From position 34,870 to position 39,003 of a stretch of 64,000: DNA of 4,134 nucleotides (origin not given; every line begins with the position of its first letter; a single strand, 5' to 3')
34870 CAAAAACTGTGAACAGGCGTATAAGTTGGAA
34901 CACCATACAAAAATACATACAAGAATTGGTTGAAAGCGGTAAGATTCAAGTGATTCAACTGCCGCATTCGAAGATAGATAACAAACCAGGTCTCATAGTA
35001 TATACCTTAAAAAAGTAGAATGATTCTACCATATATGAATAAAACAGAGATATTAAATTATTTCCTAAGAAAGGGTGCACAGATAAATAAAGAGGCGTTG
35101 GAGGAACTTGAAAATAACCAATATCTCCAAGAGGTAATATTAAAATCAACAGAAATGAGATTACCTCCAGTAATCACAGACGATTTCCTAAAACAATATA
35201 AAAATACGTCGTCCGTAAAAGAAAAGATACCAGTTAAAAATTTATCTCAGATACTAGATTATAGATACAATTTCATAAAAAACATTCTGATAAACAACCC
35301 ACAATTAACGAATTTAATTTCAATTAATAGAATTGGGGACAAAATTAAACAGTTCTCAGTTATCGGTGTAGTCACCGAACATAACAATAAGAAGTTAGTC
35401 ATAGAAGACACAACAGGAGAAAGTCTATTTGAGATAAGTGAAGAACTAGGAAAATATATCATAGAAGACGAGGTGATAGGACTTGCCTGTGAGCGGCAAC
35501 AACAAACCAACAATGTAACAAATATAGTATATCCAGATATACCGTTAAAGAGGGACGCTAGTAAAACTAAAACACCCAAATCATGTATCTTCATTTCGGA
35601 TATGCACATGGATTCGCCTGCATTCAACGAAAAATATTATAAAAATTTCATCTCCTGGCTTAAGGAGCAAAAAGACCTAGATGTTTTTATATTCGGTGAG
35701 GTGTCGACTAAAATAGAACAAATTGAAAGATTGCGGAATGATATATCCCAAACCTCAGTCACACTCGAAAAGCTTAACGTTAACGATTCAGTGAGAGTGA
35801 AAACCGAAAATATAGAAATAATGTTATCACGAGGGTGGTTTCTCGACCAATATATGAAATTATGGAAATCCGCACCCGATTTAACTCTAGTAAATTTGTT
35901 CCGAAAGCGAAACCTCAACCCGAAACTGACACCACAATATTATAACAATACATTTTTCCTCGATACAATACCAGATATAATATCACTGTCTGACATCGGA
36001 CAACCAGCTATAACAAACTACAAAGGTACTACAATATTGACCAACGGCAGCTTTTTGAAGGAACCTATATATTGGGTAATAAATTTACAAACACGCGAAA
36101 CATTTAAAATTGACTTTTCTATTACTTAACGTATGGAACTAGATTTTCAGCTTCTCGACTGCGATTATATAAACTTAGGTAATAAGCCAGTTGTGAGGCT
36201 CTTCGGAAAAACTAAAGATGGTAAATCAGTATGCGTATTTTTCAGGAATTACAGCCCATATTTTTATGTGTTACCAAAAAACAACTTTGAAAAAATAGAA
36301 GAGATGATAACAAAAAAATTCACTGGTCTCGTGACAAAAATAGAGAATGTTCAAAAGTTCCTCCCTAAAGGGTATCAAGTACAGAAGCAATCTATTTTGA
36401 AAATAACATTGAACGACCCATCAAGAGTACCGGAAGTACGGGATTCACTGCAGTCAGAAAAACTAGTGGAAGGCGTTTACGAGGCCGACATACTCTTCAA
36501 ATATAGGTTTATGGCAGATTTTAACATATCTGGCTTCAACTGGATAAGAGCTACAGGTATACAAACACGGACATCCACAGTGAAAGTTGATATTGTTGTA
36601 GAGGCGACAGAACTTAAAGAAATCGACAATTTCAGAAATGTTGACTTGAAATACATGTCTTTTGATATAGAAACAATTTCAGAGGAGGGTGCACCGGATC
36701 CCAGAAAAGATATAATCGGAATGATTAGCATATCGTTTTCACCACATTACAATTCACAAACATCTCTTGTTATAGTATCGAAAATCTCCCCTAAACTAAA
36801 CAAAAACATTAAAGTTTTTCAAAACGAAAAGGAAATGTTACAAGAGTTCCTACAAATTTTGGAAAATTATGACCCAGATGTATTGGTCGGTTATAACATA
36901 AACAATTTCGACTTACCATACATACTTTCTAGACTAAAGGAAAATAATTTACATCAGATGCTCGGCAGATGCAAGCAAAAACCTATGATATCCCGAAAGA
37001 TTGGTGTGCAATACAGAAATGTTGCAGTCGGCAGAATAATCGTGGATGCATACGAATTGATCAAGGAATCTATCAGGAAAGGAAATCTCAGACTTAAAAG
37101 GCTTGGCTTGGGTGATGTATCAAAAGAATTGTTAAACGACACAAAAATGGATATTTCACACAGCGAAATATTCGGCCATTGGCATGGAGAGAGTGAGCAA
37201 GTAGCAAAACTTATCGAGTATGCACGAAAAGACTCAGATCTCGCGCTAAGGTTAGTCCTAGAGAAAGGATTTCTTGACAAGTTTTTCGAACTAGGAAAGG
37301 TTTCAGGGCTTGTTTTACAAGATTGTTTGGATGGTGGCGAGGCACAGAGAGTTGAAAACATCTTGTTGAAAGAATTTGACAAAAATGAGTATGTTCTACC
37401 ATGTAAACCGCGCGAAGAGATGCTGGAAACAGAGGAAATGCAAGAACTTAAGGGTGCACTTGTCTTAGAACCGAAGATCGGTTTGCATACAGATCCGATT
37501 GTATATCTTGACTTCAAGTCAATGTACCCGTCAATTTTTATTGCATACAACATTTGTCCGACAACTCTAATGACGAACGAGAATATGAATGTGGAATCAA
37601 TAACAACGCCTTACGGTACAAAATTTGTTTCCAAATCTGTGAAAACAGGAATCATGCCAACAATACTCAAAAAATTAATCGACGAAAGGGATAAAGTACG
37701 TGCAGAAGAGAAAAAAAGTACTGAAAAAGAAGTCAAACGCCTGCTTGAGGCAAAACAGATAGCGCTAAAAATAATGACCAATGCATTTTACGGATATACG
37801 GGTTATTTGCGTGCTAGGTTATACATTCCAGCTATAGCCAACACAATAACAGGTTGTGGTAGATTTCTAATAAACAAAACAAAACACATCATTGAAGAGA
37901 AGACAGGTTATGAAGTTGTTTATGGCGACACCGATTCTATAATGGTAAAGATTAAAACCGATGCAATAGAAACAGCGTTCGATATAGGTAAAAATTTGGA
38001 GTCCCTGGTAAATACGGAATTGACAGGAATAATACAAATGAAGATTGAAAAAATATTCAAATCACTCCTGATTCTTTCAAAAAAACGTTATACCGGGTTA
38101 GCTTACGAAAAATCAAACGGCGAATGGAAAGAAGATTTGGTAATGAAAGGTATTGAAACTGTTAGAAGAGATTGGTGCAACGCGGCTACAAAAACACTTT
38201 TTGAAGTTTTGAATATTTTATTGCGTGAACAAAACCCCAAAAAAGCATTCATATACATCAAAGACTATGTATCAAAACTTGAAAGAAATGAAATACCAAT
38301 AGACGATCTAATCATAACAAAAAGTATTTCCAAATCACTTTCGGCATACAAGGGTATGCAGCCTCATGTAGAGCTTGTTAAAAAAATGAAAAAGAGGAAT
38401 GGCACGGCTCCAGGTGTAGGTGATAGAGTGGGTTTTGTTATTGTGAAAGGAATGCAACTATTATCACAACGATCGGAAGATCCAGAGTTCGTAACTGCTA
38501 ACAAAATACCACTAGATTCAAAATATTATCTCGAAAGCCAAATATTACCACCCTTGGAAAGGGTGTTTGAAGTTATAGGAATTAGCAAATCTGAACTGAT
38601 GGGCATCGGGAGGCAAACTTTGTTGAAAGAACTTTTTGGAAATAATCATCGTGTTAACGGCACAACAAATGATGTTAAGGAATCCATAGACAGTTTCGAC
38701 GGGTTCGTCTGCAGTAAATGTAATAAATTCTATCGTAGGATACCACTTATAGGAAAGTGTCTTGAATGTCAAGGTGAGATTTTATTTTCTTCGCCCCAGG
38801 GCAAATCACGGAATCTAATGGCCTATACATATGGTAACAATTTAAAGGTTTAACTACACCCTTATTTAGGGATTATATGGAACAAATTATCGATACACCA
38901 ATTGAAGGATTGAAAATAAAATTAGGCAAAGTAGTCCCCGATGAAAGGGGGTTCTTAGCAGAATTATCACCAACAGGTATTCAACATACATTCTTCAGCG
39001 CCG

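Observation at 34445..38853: Family-B DNA polymerase translationally coupled to a degenerate DP1/B-subunit-like protein, with a C-terminal zinc finger on the polymerase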

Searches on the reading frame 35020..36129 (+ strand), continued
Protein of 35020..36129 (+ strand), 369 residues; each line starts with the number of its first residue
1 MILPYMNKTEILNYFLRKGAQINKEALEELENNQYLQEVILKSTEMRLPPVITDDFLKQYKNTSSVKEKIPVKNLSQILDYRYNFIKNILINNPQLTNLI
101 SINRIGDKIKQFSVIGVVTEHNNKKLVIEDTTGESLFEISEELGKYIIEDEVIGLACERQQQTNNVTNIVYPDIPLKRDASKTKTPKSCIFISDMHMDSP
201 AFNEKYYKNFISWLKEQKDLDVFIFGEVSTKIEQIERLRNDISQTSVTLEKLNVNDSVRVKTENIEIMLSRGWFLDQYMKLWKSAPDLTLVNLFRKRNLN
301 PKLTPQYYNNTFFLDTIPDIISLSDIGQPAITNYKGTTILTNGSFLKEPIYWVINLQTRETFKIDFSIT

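Call 80: find_encoding_contigs(protein=P0039, flank=6000, max_places=1)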
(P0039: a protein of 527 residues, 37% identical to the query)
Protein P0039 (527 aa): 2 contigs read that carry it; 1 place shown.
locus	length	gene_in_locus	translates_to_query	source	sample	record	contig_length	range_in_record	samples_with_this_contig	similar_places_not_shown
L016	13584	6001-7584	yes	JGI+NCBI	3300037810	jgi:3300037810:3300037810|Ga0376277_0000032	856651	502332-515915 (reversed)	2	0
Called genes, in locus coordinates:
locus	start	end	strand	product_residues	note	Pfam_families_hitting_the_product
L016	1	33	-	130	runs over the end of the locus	-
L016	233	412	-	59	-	-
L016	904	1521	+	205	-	-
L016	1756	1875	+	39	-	-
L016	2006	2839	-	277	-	-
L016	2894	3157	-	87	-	-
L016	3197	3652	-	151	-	-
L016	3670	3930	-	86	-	PF05239:PRC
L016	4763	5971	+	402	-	PF01637:ATPase_2 (weak), PF05621:TniB (weak), PF13191:AAA_16, PF00004:AAA (weak), PF13401:AAA_22, PF22606:Cdc6-ORC-like_ATPase_lid (faint), PF22703:Cdc6_lid, PF09079:WHD_Cdc6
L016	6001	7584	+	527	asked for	PF04042:DNA_pol_E_B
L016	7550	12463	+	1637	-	PF03833:PolC_DP2_N, PF24844:PolC_DP2_central, PF24846:PolC_DP2_cat, PF14890:Intein_splicing, PF14528:LAGLIDADG_3, PF24846:PolC_DP2_cat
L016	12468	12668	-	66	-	PF11127:YgaP-like_TM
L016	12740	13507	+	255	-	PF00753:Lactamase_B, PF23023:Anti-Pycsar_Apyc1, PF12706:Lactamase_B_2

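Call 81: find_encoding_contigs(protein=P0043, flank=6000, max_places=1)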
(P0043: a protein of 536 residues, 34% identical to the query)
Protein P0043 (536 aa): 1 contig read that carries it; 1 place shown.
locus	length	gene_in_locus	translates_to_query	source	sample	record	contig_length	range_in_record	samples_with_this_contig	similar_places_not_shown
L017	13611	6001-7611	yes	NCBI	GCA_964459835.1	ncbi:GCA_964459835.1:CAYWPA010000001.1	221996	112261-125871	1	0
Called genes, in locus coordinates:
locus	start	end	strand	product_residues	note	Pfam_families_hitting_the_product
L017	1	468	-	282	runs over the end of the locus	-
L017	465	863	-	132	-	-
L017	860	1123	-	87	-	PF01199:Ribosomal_L34e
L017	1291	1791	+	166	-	PF02002:TFIIE_alpha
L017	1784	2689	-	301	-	PF01008:IF-2B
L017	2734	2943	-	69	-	-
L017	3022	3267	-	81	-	PF26604:CBU_0592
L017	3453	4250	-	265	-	PF01978:TrmB, PF11495:TrmB_EBD_N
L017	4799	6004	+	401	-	PF05621:TniB, PF01637:ATPase_2, PF13191:AAA_16 (weak), PF00004:AAA (weak), PF13401:AAA_22, PF22606:Cdc6-ORC-like_ATPase_lid (weak), PF22703:Cdc6_lid, PF09079:WHD_Cdc6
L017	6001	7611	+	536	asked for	PF01336:tRNA_anti-codon (faint), PF00149:Metallophos, PF04042:DNA_pol_E_B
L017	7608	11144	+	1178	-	PF03833:PolC_DP2_N, PF24844:PolC_DP2_central, PF24846:PolC_DP2_cat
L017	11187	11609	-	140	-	PF01873:eIF-5_eIF-2B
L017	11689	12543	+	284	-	PF01944:SpoIIM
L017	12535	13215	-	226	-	PF01336:tRNA_anti-codon (faint)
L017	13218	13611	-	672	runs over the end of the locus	PF14551:MCM_N, PF17207:MCM_OB, PF00493:MCM, PF07728:AAA_5 (weak), PF01078:Mg_chelatase (weak), PF17855:MCM_lid, PF21120: (weak)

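Call 89: find_encoding_contigs(protein=P0046, flank=5000, max_places=1)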
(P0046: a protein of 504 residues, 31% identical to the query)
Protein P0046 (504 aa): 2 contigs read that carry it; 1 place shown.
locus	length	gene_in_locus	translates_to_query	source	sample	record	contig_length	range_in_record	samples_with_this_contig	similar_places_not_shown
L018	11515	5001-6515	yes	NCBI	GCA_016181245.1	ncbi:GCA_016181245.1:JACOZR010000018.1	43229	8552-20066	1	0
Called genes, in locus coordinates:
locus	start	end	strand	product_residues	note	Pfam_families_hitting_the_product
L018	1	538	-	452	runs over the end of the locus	PF00158:Sigma54_activat (weak), PF20436:LonB_AAA-LID (weak), PF05362:Lon_C, PF13541:ChlI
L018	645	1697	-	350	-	-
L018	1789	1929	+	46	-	PF07878:RHH_5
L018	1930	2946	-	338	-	PF01078:Mg_chelatase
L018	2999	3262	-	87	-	PF05239:PRC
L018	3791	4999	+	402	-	PF13191:AAA_16 (weak), PF00004:AAA (weak), PF13401:AAA_22 (weak), PF22606:Cdc6-ORC-like_ATPase_lid (weak), PF22703:Cdc6_lid, PF09079:WHD_Cdc6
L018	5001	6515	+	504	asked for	PF01336:tRNA_anti-codon (weak), PF00149:Metallophos, PF04042:DNA_pol_E_B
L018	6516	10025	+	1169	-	PF03833:PolC_DP2_N, PF24844:PolC_DP2_central, PF24846:PolC_DP2_cat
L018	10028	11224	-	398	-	PF01970:TctA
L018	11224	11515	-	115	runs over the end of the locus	PF01336:tRNA_anti-codon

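Call 90: find_encoding_contigs(protein=P0053, flank=5000, max_places=1)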
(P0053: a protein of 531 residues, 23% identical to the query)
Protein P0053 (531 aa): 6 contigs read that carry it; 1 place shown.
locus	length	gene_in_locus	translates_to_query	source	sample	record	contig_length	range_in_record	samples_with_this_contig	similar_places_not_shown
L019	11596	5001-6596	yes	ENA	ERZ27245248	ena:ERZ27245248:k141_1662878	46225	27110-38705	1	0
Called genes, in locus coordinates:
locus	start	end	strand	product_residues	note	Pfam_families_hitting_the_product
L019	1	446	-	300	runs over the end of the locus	-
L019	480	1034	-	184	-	PF02778:tRNA_int_endo_N, PF01974:tRNA_int_endo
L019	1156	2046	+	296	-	PF13691:Lactamase_B_4 (weak), PF23023:Anti-Pycsar_Apyc1, PF00753:Lactamase_B, PF12706:Lactamase_B_2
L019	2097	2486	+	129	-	PF01870:Hjc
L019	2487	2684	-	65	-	-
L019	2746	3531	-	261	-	PF01978:TrmB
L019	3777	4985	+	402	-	PF01637:ATPase_2, PF13191:AAA_16 (weak), PF00004:AAA, PF13401:AAA_22 (weak), PF22606:Cdc6-ORC-like_ATPase_lid (weak), PF22703:Cdc6_lid, PF09079:WHD_Cdc6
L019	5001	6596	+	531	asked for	PF01336:tRNA_anti-codon (weak), PF00149:Metallophos, PF04042:DNA_pol_E_B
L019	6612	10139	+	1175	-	PF03833:PolC_DP2_N, PF24844:PolC_DP2_central, PF24846:PolC_DP2_cat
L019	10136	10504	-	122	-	PF04242:DUF424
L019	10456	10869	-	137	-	PF01873:eIF-5_eIF-2B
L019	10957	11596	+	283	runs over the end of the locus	PF01944:SpoIIM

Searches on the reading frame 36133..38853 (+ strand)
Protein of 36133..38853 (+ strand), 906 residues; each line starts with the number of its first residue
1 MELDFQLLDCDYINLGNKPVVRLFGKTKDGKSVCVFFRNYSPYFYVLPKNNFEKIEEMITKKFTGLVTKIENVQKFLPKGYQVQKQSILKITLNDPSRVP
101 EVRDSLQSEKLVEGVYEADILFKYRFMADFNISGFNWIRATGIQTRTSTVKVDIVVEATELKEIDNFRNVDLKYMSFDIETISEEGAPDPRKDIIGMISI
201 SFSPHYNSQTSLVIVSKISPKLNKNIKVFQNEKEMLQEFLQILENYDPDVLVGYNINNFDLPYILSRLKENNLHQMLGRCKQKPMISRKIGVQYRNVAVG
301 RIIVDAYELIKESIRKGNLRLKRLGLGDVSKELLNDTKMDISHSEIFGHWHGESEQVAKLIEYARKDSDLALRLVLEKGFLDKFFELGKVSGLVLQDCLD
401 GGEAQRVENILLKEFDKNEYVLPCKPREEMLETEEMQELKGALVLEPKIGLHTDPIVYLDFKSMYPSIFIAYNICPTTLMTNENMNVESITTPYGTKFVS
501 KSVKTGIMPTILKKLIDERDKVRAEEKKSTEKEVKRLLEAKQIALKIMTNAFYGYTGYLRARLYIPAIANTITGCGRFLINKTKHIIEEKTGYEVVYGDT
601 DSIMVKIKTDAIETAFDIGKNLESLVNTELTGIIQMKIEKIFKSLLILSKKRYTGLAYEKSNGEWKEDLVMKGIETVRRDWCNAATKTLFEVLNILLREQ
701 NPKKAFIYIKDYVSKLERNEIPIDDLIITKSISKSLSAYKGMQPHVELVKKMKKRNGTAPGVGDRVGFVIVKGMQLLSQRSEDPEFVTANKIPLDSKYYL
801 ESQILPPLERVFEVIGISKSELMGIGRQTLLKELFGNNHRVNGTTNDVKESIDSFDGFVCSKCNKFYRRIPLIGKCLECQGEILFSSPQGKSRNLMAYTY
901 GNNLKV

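Call 3: search_protein_families(library=pfam, proteins=[window:36133-38853:+], max_evalue=1)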
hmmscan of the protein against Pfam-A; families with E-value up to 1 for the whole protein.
window:36133-38853:+ (906 aa): 7 families
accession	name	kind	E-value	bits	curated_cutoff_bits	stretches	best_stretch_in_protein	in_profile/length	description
PF00136.26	DNA_pol_B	-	9e-117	391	23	1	397-815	5-453/453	DNA polymerase family B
PF03104.25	DNA_pol_B_exo1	-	3.9e-40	138.2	23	1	115-321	3-239/242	DNA polymerase family B, exonuclease domain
PF10108.15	DNA_pol_B_exo2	-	2.5e-05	24.5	24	1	227-273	32-77/213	Predicted 3'-5' exonuclease related to the exonuclease domain of PolB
PF13482.12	RNase_H_2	-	5.2e-05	23.7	22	1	225-368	37-154/165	RNase_H superfamily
PF08490.17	DUF1744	-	0.0072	15.5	27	1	544-655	287-398/399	Domain of unknown function (DUF1744)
PF20168.4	PDS5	-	0.075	11.2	27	1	502-557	746-805/1053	Sister chromatid cohesion protein PDS5 protein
PF24065.1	REV3_N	-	0.14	12.8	29.9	1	19-35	31-47/50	DNA polymerase zeta catalytic subunit, N-terminal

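Call 4: search_protein_families(library=ncbifam, proteins=[window:36133-38853:+], max_evalue=1)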
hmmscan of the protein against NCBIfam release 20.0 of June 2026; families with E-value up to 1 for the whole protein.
window:36133-38853:+ (906 aa): 13 families
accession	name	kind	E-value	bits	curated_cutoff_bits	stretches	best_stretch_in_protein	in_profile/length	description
TIGR00592.1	pol2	superfamily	4.7e-115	385.9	239.95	1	217-813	573-1176/1176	DNA polymerase (pol2)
NF004421.0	PRK05762.1-2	equivalog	6.8e-91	305.8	570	1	14-823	18-788/795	DNA polymerase II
NF004422.0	PRK05762.1-4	equivalog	1.6e-60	205.4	1103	1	98-815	90-774/789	DNA polymerase II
NF004419.0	PRK05761.1-5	equivalog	8.6e-51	172.9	1285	1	7-829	104-927/932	DNA-directed DNA polymerase I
NF004417.0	PRK05761.1-3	equivalog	1.3e-50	172.3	780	1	7-824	40-853/858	DNA-directed DNA polymerase I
NF004420.0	PRK05762.1-1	equivalog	6.2e-50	170.6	1435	1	114-815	102-768/783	DNA polymerase II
NF004415.0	PRK05761.1-1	equivalog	5.7e-41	140.3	1289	1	5-751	51-801/883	DNA-directed DNA polymerase I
NF004418.0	PRK05761.1-4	subfamily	1e-27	96.7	692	1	440-817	324-695/717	type B DNA-directed DNA polymerase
NF004416.0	PRK05761.1-2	equivalog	2.3e-19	69.2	516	1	433-770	311-612/665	type B DNA-directed DNA polymerase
TIGR00354.1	polC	equivalog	1.4e-05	23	702.15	1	857-886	1013-1042/1096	DNA polymerase II large subunit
NF003103.0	PRK04023.1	equivalog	1.5e-05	22.9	1269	1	857-890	1041-1074/1125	DNA polymerase II large subunit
NF011302.0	PRK14714.1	equivalog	2.9e-05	21.8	1791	1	857-890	1266-1299/1350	DNA-directed DNA polymerase II large subunit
NF041541.1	fosBx1_fam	exception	0.084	13.3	290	0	107-138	17-47/138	FosBx1 family fosfomycin resistance bacillithiol transferase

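Call 45: search_solved_structures(query=window:36133-38850:+, max_evalue=1e-20, show_alignments=0)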
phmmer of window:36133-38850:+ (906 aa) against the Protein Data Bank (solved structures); distinct sequences matched with E-value up to 1e-20: 68 (the best 60 are shown).
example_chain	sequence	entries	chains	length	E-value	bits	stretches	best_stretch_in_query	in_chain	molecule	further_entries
6s1m_A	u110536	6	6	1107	5.3e-113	382.1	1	16-822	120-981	DNA polymerase delta catalytic subunit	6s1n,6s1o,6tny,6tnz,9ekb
1wn7_A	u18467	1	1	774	6.8e-102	345.4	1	170-822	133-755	Family B DNA Polymerase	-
1wns_A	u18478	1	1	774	7.4e-102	345.2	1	170-822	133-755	DNA POLYMERASE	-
6p1h_A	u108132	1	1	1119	1.1e-101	344.7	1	17-823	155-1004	DNA polymerase delta catalytic subunit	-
3iay_A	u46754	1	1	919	1.4e-101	344.3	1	17-817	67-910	DNA polymerase delta catalytic subunit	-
7kc0_A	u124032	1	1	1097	3.1e-100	339.9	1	17-823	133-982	DNA polymerase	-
4k8z_A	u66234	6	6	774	4.2e-100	339.4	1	171-822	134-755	DNA polymerase | DNA polymerase,DNA polymerase,DNA polymerase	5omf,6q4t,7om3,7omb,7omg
7tqw_A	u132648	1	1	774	8.2e-100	338.5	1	170-822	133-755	DNA polymerase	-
1tgo_A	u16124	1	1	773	1.6e-99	337.5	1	170-822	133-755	PROTEIN (THERMOSTABLE B DNA POLYMERASE)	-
9oav_A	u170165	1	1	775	2.2e-99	337.1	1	226-822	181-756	8-64, TNA polymerase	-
9oat_A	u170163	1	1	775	3.4e-99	336.4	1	226-822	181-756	5-270, TNA polymerase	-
1qht_A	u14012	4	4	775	4.1e-99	336.2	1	215-822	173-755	PROTEIN (DNA POLYMERASE) | DNA polymerase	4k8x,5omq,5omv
9oaw_A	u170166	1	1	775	5e-99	335.9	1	226-822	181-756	10-92, TNA polymerase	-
8t3x_A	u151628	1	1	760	5.8e-99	335.7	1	226-822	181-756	10-92, TNA polymerase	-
5vu5_A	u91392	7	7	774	7.9e-99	335.2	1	171-822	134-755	DNA polymerase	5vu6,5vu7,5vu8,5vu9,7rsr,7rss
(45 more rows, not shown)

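Call 46: search_dna_similar(query=window:36133-38850:+, collection=phages, mode=protein, max_rows=10)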
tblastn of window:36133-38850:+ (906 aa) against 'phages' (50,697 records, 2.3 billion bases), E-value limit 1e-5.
Records with a match: 531; places in all: 531; records where one place covers at least 80% of the query: 0.
Best place of each record, by identity: <60% 531.
By first word of the organism name: Synechococcus 312; Cyanophage 61; Prochlorococcus 24; Halorubrum 21; Haloarcula 16; Stenotrophomonas 16; Acinetobacter 12; Pseudomonas 11; Marine 8; Vibrio 5; and 21 more.
By host as written in the record: - 190; Synechococcus 51; Synechococcus sp. 38; Synechococcus sp. WH7803 24; Synechococcus sp. WH8102 20; Synechococcus sp. MW02 17; Synechococcus sp. WH 7803 15; Halorubrum sp. 14; and 65 more.
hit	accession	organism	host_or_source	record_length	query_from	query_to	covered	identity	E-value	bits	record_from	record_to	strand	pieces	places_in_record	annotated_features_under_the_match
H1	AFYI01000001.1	Salmonella enterica subsp. enterica serovar Infantis str. ...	Homo sapiens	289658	103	815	79%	23.5%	6e-31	138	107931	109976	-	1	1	DNA polymerase II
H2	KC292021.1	Halorubrum tailed phage 7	Halorubrum sp. B2-2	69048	17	632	68%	25.4%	1e-33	147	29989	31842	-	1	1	42: DNA polymerase elongation subunit (family B)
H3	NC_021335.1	Halorubrum tailed phage 7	Halorubrum sp. B2-2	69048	17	632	68%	25.4%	1e-33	147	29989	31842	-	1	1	42: DNA polymerase elongation subunit (family B)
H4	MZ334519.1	Haloarcula virus HCTV-6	Haloarcula californiae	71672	17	632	68%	25.3%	4e-32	141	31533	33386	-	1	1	DNA polymerase elongation subunit family B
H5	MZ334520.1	Haloarcula virus HCTV-15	Haloarcula californiae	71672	17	632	68%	25.3%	4e-32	141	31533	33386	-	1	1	DNA polymerase elongation subunit family B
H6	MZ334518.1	Halorubrum virus HRTV-11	Halorubrum sp.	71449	17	632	68%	25.2%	2e-33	146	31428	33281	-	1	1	DNA polymerase elongation subunit family B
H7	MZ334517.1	Halorubrum virus HRTV-2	Halorubrum sp.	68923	17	632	68%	25.2%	3e-33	145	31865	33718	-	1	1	DNA polymerase elongation subunit family B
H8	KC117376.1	Halorubrum sodomense tailed virus 2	Halorubrum sodomense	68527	17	632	68%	25.2%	3e-33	145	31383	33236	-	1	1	44: DNA polymerase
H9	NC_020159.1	Halorubrum sodomense tailed virus 2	Halorubrum sodomense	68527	17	632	68%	25.2%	3e-33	145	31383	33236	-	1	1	44: DNA polymerase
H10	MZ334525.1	Haloarcula tailed virus 2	Halorubrum sp.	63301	3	627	69%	23.4%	3e-27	126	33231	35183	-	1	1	DNA polymerase elongation subunit family B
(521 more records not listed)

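Call 69: find_homologous_proteins(query=window:36133-38850:+, max_evalue=1e-50)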
Query window:36133-38850:+ (906 aa): 973 proteins with E <= 1e-50 among 8000 candidates; the best 120 are listed.
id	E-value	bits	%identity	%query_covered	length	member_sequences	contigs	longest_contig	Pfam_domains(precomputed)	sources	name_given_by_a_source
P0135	0.0e+0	2027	100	100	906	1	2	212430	PF00136.27,PF03104.26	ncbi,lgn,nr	ncbi:MAG: hypothetical protein HYW23_03590 [Candidatus Aenigmarchaeota archaeon]|nr:hypothetical pro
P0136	0.0e+0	1520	72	100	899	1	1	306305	PF00136.27,PF13482.13,PF03104.26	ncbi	-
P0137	0.0e+0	1511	74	100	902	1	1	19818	PF00136.27,PF03104.26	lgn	-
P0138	0.0e+0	1503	74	98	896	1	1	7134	PF00136.27,PF13482.13,PF03104.26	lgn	-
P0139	0.0e+0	1489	72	99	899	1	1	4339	PF00136.27,PF13482.13,PF03104.26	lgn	-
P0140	0.0e+0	1487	72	99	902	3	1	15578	PF00136.27,PF13482.13,PF03104.26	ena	-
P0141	0.0e+0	1484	73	99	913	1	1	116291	PF00136.27,PF13482.13,PF03104.26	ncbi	-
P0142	0.0e+0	1470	73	98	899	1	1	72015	PF00136.27,PF03104.26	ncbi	-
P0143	0.0e+0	1462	72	99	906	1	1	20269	PF00136.27,PF03104.26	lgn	-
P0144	0.0e+0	1453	71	99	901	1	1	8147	PF00136.27,PF13482.13,PF03104.26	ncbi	-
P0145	0.0e+0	1448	71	99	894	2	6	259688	PF00136.27,PF03104.26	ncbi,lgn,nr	ncbi:MAG: DNA polymerase domain-containing protein [Candidatus Aenigmatarchaeota archaeon]|nr:hypoth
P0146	0.0e+0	1447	71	99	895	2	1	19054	PF00136.27,PF03104.26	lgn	-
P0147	0.0e+0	1446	70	99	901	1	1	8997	PF00136.27,PF03104.26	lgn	-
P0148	0.0e+0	1443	71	98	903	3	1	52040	PF00136.27,PF13482.13,PF03104.26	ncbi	-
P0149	0.0e+0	1434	70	100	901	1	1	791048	PF00136.27,PF03104.26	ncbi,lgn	-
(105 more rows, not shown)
